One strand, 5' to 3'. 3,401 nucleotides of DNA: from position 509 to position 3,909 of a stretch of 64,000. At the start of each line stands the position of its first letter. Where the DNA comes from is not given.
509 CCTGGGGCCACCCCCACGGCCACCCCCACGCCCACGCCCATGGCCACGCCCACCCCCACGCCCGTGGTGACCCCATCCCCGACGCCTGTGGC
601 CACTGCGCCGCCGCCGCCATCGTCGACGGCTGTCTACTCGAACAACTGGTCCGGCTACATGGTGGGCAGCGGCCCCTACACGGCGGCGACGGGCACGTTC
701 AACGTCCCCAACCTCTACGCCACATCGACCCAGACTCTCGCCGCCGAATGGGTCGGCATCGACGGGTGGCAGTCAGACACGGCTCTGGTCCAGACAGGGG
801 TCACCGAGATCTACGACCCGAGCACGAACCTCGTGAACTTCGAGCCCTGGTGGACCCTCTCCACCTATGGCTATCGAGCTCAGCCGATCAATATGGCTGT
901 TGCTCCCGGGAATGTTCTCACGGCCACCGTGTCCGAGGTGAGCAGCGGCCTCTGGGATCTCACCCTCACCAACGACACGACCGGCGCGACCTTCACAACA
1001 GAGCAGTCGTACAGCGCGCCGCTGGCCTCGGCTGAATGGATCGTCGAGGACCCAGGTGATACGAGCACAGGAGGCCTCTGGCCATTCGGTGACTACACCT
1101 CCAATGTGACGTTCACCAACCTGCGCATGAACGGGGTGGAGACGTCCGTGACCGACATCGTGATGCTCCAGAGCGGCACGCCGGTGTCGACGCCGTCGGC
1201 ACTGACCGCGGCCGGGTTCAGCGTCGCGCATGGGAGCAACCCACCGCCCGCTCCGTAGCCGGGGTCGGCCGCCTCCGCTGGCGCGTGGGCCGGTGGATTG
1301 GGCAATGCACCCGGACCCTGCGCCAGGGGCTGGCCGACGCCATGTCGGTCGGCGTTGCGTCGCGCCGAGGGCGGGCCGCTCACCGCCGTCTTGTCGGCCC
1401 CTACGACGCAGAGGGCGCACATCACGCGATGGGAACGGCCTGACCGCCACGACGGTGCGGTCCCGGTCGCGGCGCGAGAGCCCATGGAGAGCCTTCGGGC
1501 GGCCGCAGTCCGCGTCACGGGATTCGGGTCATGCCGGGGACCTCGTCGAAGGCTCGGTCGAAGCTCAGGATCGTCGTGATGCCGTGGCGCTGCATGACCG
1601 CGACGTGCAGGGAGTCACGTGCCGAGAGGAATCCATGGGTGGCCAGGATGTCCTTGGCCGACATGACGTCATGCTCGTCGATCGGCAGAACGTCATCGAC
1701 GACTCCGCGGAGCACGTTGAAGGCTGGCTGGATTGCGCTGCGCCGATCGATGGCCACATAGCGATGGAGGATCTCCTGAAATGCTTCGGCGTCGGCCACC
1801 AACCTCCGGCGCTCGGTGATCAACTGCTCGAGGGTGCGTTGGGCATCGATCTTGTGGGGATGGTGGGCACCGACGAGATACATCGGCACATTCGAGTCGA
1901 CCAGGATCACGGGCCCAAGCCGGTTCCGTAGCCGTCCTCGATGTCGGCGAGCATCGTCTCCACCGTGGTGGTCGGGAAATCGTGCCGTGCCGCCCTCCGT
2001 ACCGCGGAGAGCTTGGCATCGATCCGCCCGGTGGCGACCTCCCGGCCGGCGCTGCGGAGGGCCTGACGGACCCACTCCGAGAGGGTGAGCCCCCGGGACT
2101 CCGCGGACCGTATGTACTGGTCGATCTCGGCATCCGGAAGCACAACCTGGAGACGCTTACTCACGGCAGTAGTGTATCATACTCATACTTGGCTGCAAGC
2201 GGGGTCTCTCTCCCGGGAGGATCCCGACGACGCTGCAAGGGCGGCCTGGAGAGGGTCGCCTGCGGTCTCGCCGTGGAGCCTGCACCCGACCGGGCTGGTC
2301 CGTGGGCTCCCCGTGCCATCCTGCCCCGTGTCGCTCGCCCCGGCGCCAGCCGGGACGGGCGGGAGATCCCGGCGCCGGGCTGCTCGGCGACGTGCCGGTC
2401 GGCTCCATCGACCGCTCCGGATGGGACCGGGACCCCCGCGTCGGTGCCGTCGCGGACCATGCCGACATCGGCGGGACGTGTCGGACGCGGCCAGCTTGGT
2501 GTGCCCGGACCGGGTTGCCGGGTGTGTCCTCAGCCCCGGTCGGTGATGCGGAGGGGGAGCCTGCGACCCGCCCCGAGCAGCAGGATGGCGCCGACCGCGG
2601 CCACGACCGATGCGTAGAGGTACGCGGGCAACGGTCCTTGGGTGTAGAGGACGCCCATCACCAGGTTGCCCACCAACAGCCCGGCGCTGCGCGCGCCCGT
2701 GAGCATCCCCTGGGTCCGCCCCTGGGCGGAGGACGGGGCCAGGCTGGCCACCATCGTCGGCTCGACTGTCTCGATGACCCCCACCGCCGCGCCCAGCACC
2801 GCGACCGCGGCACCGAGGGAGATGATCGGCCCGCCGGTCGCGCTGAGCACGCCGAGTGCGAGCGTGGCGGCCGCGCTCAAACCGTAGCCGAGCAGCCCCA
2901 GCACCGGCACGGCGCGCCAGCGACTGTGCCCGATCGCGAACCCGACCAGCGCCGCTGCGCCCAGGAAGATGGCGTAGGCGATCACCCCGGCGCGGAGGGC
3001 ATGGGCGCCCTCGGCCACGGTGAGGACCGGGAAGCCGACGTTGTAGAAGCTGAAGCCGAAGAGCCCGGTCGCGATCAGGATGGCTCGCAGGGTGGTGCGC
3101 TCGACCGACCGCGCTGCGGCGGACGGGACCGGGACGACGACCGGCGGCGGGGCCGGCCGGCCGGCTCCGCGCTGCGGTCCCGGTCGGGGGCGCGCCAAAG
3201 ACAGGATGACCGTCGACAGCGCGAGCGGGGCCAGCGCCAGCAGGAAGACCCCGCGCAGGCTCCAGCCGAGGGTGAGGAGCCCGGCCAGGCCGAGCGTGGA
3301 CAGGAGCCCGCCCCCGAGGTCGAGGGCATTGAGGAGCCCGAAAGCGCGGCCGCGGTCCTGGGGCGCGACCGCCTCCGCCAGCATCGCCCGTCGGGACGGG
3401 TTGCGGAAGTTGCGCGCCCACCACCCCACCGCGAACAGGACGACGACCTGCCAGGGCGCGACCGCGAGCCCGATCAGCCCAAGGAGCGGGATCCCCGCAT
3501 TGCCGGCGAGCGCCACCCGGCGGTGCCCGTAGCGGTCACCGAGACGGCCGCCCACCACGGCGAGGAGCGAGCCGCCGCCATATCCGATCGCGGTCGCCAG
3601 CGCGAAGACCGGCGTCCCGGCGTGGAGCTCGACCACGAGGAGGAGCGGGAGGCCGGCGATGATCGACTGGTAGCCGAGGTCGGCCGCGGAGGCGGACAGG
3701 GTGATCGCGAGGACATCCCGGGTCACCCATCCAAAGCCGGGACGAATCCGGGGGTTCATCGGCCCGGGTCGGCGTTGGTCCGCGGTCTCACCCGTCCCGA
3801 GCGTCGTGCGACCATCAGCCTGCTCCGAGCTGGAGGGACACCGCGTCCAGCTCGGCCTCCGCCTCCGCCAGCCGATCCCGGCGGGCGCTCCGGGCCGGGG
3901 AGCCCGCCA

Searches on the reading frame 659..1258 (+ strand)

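Call 93: search_protein_families(library=pfam, max_evalue=0.0001, proteins=[window:659-1258:+])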
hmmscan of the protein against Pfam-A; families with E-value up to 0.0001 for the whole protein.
window:659-1258:+ (199 aa): 1 family
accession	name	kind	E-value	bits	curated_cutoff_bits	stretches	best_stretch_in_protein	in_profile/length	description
PF01828.24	Peptidase_A4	-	4e-25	88.9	22.3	1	5-163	13-173/206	Peptidase A4 family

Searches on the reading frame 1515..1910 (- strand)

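Call 93: search_protein_families(library=pfam, max_evalue=0.0001, proteins=[window:1515-1910:-])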
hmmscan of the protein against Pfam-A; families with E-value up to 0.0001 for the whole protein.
window:1515-1910:- (131 aa): 1 family
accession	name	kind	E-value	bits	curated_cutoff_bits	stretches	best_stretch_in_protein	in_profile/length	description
PF01850.27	PIN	-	2.7e-17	63.9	23.6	1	2-125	1-118/120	PIN domain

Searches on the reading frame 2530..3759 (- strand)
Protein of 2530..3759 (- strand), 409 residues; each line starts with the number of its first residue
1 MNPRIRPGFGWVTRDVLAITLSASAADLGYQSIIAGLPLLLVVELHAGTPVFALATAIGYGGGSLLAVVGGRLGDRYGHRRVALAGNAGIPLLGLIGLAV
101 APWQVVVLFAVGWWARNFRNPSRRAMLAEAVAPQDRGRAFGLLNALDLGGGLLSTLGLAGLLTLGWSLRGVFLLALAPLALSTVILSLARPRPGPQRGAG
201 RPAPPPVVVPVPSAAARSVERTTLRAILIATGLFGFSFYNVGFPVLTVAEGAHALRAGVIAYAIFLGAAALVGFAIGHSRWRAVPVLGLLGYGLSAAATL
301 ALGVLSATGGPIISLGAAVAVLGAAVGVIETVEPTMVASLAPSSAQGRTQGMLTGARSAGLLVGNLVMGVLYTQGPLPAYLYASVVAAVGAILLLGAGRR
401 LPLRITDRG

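Call 7: search_protein_families(library=pfam, proteins=[window:2530-3759:-], max_evalue=0.1)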
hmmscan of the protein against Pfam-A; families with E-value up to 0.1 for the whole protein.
window:2530-3759:- (409 aa): 1 family
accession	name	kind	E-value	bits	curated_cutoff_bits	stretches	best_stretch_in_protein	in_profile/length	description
PF07690.21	MFS_1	-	1.5e-27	96.9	33.4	2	20-327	2-309/347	Major Facilitator Superfamily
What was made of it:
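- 2530..3759 (-): MFS transporter, 55 nt downstream. It probably belongs to the same conserved neighbourhood. Pfam MFS_1, E 1.5e-27 (call 7).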

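Call 8: search_protein_families(library=ncbifam, proteins=[window:2530-3759:-], max_evalue=0.1)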
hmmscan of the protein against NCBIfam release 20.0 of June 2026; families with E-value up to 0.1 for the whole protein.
window:2530-3759:- (409 aa): 3 families
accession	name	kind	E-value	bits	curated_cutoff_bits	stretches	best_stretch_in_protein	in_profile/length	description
NF045684.1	tet_MFS_65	exception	3.2e-05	23.3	800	1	53-187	38-169/383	tetracycline efflux MFS transporter Tet(65)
TIGR00880.1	2_A_01_02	superfamily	0.0067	16.6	131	1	66-186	14-133/141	multidrug resistance protein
NF040895.2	MFS_effux_SdrM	equivalog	0.061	12.4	550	1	217-373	254-405/441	multidrug efflux MFS transporter SdrM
